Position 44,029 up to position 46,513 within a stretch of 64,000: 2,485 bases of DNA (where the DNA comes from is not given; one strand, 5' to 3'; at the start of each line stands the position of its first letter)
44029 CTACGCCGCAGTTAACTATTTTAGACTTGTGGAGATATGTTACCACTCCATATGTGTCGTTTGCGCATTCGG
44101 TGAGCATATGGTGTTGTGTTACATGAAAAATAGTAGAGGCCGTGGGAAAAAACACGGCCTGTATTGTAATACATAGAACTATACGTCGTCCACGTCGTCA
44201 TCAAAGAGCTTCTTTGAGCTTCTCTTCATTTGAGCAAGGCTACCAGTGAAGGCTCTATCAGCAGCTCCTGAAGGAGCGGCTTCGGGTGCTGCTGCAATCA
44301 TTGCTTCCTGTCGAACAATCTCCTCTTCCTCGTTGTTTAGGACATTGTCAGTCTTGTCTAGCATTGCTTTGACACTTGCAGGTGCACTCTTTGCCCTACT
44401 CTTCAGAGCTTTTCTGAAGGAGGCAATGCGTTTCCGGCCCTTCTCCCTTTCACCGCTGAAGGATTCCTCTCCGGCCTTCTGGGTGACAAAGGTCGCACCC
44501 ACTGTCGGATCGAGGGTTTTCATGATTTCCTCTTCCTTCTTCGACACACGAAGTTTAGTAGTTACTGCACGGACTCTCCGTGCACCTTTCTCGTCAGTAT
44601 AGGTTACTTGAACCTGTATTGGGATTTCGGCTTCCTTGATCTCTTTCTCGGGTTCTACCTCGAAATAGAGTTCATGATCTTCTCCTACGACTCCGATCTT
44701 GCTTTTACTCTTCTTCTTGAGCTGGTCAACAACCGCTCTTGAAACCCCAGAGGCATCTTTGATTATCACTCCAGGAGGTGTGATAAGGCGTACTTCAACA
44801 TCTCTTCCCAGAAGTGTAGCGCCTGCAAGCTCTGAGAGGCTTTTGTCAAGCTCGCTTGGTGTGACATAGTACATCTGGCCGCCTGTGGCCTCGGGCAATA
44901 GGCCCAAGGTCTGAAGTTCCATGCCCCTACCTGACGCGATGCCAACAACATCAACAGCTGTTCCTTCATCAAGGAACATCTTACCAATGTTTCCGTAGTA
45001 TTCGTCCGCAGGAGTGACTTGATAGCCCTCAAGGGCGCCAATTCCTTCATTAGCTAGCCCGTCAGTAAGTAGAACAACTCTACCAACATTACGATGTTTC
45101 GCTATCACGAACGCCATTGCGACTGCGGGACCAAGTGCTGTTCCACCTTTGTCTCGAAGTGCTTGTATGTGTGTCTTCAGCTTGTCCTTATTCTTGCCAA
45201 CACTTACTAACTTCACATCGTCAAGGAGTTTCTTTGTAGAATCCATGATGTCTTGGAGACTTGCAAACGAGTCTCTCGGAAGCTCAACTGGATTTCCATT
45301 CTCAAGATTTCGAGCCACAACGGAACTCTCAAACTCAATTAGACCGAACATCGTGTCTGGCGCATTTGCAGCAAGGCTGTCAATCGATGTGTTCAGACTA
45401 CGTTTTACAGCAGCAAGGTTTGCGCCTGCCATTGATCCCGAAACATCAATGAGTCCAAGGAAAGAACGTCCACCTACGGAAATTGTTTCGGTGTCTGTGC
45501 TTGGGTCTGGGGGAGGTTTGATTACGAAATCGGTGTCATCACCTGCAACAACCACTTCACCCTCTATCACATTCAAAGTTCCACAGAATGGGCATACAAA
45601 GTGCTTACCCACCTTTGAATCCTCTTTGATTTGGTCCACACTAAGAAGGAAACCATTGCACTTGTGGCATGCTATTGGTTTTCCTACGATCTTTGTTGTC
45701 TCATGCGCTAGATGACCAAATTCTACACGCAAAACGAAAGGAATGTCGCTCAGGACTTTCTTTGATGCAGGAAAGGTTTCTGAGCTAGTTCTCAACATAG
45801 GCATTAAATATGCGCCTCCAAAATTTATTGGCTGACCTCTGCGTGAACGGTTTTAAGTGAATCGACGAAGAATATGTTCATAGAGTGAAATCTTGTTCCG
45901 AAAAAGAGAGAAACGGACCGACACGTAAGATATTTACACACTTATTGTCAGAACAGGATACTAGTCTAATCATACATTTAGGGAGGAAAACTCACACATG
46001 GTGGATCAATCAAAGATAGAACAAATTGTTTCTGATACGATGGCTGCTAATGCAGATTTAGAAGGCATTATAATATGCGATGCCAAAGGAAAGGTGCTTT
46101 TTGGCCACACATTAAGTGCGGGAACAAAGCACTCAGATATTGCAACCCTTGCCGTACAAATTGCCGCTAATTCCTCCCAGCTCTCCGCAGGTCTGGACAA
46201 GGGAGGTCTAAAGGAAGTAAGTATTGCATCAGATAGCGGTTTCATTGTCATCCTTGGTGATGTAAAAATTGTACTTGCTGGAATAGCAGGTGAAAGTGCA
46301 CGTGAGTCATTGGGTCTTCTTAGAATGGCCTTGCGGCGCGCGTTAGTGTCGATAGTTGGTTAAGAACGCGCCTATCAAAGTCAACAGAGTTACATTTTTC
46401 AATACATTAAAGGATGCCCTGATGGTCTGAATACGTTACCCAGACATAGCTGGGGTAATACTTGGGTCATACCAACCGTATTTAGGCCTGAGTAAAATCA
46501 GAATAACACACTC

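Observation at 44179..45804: Zinc-finger / trunk(vWA) / beta-sandwich protein with Sec23/24-like motifs but an intact MIDAS and no helical/gelsolin domains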

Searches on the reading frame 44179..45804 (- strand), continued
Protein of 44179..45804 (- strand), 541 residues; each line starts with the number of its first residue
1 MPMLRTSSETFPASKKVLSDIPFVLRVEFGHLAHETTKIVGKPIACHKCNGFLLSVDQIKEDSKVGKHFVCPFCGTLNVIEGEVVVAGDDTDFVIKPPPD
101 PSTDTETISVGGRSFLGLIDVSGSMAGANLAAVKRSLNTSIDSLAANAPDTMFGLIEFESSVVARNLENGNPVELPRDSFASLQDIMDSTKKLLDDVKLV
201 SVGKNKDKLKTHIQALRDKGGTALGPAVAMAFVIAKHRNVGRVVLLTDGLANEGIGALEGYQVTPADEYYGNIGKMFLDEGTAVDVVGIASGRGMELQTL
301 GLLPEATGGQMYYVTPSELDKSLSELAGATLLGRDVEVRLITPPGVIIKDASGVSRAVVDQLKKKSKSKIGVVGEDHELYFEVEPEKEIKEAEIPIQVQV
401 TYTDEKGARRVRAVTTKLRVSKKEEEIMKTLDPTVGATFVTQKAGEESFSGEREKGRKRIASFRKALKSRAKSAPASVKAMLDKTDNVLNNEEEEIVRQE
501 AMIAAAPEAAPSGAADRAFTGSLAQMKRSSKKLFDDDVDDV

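Call 64: search_protein_families(library=pfam, alignment_id=A1, max_evalue=1)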
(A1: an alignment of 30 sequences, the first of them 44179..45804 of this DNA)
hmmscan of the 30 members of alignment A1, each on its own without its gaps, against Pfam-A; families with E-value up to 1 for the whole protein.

A. member 1, window:44179-45804:- (541 aa): 7 families
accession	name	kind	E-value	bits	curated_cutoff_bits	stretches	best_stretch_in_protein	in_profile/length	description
PF04811.21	Sec23_trunk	-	5.5e-11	43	27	1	115-315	6-222/241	Sec23/Sec24 trunk domain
PF13519.12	VWA_2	-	7.5e-10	39.8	27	2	198-249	51-106/107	von Willebrand factor type A domain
PF08033.17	Sec23_BS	-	2.1e-07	31.9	33.5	1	335-421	3-86/86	Sec23/Sec24 beta-sandwich domain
PF00092.34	VWA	-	9.9e-07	29.6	23.8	1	118-305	5-155/174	von Willebrand factor type A domain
PF04810.20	zf-Sec23_Sec24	-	0.0049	17.3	25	1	43-80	1-35/39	Sec23/Sec24 zinc finger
PF05639.16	Pup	-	0.12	13.7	27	1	460-498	23-61/69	Pup-like protein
PF10058.14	Zn_ribbon_10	-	0.24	11.6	24.2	1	46-78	28-54/54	ER junction formation factor lunapark, zinc ribbon finger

B. families by the number of members that match (of 30 scanned): 64 families (the first 25 are shown)
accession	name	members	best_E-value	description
PF13519.12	VWA_2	30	1e-11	von Willebrand factor type A domain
PF00092.34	VWA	30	8.3e-10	von Willebrand factor type A domain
PF04811.21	Sec23_trunk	28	3.9e-13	Sec23/Sec24 trunk domain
PF08033.17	Sec23_BS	28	7.2e-10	Sec23/Sec24 beta-sandwich domain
PF04810.20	zf-Sec23_Sec24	24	5.2e-05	Sec23/Sec24 zinc finger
PF08271.17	Zn_Ribbon_TF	6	0.0034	TFIIB zinc-binding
PF10058.14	Zn_ribbon_10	6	0.039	ER junction formation factor lunapark, zinc ribbon finger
PF13248.11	Zn_ribbon_3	2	0.004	zinc-ribbon domain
PF05762.20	VWA_CoxE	2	0.016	VWA domain containing CoxE-like protein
PF08792.16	A2L_zn_ribbon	2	0.084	A2L zinc ribbon domain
PF24463.1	DUF7577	2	0.086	Domain of unknown function (DUF7577)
PF20120.5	DUF6510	2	0.12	Family of unknown function (DUF6510)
PF12773.13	DZR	2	0.14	Double zinc ribbon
PF16776.11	INPP5B_PH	1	0.003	Type II inositol 1,4,5-trisphosphate 5-phosphatase PH domain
PF10975.14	DUF2802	1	0.011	Protein of unknown function (DUF2802)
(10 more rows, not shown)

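Call 70: find_encoding_contigs(protein=P0197, flank=5000, max_places=1)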
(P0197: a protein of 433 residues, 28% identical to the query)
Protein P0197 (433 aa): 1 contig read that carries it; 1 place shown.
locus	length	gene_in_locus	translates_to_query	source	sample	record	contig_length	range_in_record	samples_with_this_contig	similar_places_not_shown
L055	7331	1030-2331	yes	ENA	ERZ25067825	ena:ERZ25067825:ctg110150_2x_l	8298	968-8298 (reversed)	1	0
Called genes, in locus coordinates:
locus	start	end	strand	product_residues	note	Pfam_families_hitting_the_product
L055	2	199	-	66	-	?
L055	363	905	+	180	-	PF04810:zf-Sec23_Sec24 (weak)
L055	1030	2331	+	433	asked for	PF04811:Sec23_trunk (weak)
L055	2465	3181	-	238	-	PF00009:GTP_EFTU (faint), PF00025:Arf, PF00071:Ras, PF01926:MMR_HSR1 (weak), PF08477:Roc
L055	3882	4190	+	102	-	PF16078:2-oxogl_dehyd_N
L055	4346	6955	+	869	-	PF00676:E1_dh, PF02779:Transket_pyr, PF16870:OxoGdeHyase_C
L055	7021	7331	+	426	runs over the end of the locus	?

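Call 71: find_encoding_contigs(protein=P0216, flank=5000, max_places=1)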
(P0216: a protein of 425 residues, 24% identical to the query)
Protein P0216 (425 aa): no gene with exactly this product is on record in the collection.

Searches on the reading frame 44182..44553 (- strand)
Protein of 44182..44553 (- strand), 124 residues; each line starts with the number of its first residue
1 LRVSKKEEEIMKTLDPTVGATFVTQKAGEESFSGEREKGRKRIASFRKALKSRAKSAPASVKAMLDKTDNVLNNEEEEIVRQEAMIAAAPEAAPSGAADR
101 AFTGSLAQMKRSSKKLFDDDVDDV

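Call 68: search_solved_structures(query=A3, max_evalue=10, show_alignments=2)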
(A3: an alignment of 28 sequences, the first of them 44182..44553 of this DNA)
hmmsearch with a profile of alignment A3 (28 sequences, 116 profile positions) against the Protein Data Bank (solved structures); distinct sequences matched with E-value up to 10: 19.
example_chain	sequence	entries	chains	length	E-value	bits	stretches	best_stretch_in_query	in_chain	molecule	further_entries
9ya0_GA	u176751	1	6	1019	0.0054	20.5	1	2-53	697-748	Transport protein Sec24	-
6ds9_A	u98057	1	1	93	0.02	18.6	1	31-98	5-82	de novo designed three helix bundle GRa3D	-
5cjq_B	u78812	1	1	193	0.21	15.3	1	25-82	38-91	Designed influenza hemagglutinin stem #4900, HA2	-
3frt_A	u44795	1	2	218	0.22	15.2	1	27-85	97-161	Charged multivesicular body protein 3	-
2xny_M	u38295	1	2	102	0.26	15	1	44-95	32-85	M PROTEIN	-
3j9t_M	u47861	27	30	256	0.9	13.3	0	60-114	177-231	V-type proton ATPase subunit D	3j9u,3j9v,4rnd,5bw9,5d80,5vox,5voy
9n0k_A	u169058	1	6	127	0.97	13.2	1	26-87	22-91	De novo designed KABLE protein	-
9n0j_A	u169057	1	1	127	1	13.1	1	26-87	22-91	De novo designed KABLE protein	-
9n0i_A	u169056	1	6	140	1.1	13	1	26-87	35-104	De novo designed KABLE protein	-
4nrj_B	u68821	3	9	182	1.7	12.4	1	35-84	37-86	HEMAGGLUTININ HA2 CHAIN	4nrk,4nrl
5j1f_A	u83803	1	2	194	1.8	12.3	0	34-76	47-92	Plectin,Plectin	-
5ziy_A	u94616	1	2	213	2.4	11.9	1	15-78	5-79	Flagellar hook-associated protein 3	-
9o5s_Q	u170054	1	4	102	2.6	11.8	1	35-85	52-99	BXMart1-3 minibinder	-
6k15_L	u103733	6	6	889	2.6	11.8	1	61-110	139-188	Chromatin structure-remodeling complex subunit RSC2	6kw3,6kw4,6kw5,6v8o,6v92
4v7h_BX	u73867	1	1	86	4.1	11.2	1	28-99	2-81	60S ribosomal protein L35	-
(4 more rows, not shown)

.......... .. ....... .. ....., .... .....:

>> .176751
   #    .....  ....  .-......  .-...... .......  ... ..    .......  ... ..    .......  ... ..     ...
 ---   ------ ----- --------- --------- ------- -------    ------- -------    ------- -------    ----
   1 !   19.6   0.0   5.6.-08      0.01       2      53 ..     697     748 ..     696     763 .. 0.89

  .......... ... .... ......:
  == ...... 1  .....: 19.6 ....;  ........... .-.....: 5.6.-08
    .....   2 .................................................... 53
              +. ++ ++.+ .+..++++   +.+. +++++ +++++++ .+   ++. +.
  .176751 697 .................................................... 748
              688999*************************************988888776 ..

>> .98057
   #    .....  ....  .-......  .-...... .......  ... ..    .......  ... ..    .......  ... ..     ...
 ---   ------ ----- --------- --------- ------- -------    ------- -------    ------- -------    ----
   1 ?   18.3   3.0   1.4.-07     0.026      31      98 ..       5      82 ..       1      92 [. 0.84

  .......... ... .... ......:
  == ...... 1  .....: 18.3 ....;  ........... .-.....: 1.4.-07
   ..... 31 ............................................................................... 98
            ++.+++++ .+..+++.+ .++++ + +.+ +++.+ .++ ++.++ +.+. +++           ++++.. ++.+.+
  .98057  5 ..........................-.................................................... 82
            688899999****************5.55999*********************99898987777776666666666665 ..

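Call 72: predict_structure(alignment_id=A3)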
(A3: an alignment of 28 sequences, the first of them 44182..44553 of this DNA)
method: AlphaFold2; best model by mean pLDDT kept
length: 124 residues; sequences in the alignment: 28
mean_pLDDT: 91.4   pTM: 0.82
mean pLDDT of the five models: 91.4, 90.1, 89.4, 86.6, 86.4
residues with pLDDT >= 90: 98; 70-90: 19; 50-70: 5; < 50: 2
segments of 3 or more residues with pLDDT < 50: none
pLDDT, mean of each block of 10 residues (from residue 1): 85 92 97 95 97 93 95 96 93 89 94 86 51
secondary structure, 60 per line:
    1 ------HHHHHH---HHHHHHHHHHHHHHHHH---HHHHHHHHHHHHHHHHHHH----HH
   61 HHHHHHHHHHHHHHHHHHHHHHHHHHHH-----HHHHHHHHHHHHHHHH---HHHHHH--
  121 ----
elements in order: H7-12 H16-32 H36-54 H59-88 H94-109 H113-118

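Call 74: fold_search(model_id=the predicted structure, library=pdb)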
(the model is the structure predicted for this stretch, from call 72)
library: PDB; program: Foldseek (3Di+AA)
matches with E <= 10: 163; with E <= 0.001: 0
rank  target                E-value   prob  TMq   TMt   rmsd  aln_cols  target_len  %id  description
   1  3jaf_A                4.0e-01  0.98  0.57  0.24   4.0       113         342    8  Structure of alpha-1 glycine receptor by single particle electron cryo-microscopy, glycine/ivermectin-bound state (released 2015-09-09)
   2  9ff0_C                8.4e-01  0.51  0.42  0.19   6.9       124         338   10  Cryo-EM structure of the beta3 homomeric GABA(A) receptor in complex with HSM in the short-lived asymmetric open state (released 2025-06-11)
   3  4ire_B                9.3e-01  0.82  0.48  0.22   4.0       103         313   14  Crystal structure of GLIC with mutations at the loop C region (released 2013-04-24)
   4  9ewa_EEE              1.1e+00  0.75  0.51  0.24   5.3       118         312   11  The sTeLIC pentameric Ligand-Gated Ion Channel (wild-type) in complex with 4-Bromophenethylamine (released 2025-03-26)
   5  9y7p_A                1.2e+00  0.94  0.62  0.24   3.2       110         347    6  Homomeric Glycine Receptor alpha2 with 1 mM Glycine in a Desensitized State (released 2026-03-18)
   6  7mly_A                1.2e+00  0.89  0.59  0.24   3.6       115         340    7  Cryo-EM reveals partially and fully assembled native glycine receptors,heteromeric pentamer (released 2021-09-29)
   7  9boz_A                1.2e+00  0.87  0.57  0.23   4.0       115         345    6  Cryo-EM structure of human Glycine Receptor alpha3-beta heteromer in presence of glycine (released 2025-05-14)
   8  9rgn_A                1.3e+00  0.69  0.48  0.22   5.6       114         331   11  SsCl at pH 6.5 + IVM - Partially opened (released 2026-03-18)
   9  5tin_D                1.4e+00  0.72  0.49  0.21   4.1       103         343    9  Crystal Structure of Human Glycine Receptor alpha-3 Mutant N38Q Bound to AM-3607 (released 2017-01-18)
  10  5tin_A                1.5e+00  0.93  0.59  0.24   3.0       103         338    8  Crystal Structure of Human Glycine Receptor alpha-3 Mutant N38Q Bound to AM-3607 (released 2017-01-18)
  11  8dn2_A                1.5e+00  0.87  0.60  0.24   4.1       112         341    4  Cryo-EM structure of human Glycine Receptor alpha1-beta heteromer, glycine-bound state 2(expanded open) (released 2023-10-11)
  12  4tnv_A                1.6e+00  0.91  0.61  0.25   3.5       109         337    6  C. elegans glutamate-gated chloride channel (GluCl) in complex with Fab in a non-conducting conformation (released 2014-08-13)
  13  6fl9_A                1.6e+00  0.66  0.50  0.24   5.6       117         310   10  The active form of a pentameric ion channel (sTeLIC) gated by alkaline pH - Wild type 2.3 Angstrom resolution (released 2018-05-16)
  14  5vdi_D                1.7e+00  0.91  0.59  0.23   3.0       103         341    8  Crystal Structure of Human Glycine Receptor alpha-3 Mutant N38Q Bound to AM-3607, Glycine, and Ivermectin (released 2017-05-24)
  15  9hnr_C                1.7e+00  0.85  0.59  0.24   3.2       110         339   10  a5b3 GABAA Receptor in 1 a5 to 4 b3 stoichiometry in desensitized state (released 2025-12-24)
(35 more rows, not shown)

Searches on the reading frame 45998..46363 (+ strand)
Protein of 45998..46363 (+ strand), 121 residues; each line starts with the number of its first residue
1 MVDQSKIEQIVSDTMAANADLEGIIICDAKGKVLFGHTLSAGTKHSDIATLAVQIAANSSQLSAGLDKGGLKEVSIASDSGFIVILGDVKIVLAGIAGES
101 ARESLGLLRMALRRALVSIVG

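Call 3: search_protein_families(library=pfam, proteins=[window:45998-46363:+], max_evalue=1)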
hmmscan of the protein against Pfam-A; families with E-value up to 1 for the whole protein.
window:45998-46363:+ (121 aa): 3 families
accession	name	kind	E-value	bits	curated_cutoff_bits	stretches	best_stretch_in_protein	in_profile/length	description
PF16672.11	LAMTOR5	-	8.5e-05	23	27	1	5-92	3-83/88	Ragulator complex protein LAMTOR5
PF03259.23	Robl_LC7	-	0.00072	19.7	23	1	13-86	7-79/91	Roadblock/LC7 domain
PF05228.19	CHASE4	-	0.02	15.4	26.2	1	4-89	31-94/140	CHASE4 domain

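Call 20: search_protein_families(library=ncbifam, proteins=[window:45998-46363:+], max_evalue=0.01)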
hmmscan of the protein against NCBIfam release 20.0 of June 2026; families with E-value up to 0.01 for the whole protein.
window:45998-46363:+ (121 aa): 0 families
